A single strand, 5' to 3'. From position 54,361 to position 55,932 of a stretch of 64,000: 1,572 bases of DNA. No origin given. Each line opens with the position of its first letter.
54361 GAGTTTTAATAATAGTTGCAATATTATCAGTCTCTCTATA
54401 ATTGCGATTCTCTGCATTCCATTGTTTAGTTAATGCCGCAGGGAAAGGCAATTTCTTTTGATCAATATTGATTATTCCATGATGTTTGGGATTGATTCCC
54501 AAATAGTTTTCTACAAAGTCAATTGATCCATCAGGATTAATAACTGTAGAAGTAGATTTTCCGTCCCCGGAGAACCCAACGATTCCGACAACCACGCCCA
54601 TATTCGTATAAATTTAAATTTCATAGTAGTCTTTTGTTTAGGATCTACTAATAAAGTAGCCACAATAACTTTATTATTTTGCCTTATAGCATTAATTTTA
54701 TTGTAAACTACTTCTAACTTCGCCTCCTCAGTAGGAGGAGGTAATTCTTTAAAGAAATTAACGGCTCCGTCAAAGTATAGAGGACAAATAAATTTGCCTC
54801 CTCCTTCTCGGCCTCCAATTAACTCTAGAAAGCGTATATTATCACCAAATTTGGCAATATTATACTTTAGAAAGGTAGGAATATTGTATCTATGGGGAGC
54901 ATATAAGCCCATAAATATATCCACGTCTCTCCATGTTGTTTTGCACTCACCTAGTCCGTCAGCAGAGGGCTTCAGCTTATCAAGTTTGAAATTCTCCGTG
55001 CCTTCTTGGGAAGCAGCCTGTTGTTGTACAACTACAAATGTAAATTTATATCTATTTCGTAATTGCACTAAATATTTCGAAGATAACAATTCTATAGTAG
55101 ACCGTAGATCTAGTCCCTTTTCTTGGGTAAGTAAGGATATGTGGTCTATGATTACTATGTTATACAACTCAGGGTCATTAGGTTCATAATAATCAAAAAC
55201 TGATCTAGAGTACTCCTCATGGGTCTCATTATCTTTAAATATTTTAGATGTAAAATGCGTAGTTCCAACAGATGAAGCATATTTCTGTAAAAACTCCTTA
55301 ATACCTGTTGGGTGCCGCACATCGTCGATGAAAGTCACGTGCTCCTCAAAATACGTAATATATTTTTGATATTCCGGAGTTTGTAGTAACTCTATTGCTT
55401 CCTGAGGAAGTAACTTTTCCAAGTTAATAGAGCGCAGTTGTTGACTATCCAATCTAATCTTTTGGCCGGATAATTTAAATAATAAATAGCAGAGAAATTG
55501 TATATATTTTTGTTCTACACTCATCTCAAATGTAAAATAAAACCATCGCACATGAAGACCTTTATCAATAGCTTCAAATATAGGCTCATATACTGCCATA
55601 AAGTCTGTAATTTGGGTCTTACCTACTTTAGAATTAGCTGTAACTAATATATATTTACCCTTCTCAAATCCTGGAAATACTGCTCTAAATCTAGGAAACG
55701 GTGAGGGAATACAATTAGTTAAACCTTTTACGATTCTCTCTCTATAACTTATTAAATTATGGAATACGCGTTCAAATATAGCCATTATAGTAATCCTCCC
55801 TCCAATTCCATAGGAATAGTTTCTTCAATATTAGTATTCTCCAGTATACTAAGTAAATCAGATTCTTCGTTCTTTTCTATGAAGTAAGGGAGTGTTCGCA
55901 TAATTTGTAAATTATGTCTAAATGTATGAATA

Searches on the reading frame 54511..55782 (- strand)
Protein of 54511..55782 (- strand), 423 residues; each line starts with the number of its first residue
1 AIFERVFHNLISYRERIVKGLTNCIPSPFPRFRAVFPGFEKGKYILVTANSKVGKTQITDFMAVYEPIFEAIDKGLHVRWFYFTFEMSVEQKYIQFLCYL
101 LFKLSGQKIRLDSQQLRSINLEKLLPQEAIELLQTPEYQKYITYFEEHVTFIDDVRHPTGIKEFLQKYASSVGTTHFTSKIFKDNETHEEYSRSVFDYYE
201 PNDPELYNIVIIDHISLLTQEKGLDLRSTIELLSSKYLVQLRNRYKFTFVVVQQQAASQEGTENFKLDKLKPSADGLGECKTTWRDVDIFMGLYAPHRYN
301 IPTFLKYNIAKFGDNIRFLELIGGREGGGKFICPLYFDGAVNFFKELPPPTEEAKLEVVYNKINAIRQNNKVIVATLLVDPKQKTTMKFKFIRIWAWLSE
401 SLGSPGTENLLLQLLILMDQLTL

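Call 28: search_protein_families(library=pfam, proteins=[window:54511-55782:-], max_evalue=0.001)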
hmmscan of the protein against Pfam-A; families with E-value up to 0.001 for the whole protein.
window:54511-55782:- (423 aa): 1 family
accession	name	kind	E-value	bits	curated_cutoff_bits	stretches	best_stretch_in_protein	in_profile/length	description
PF03796.21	DnaB_C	-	3e-06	27.3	27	0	25-118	2-86/255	DnaB-like helicase C terminal domain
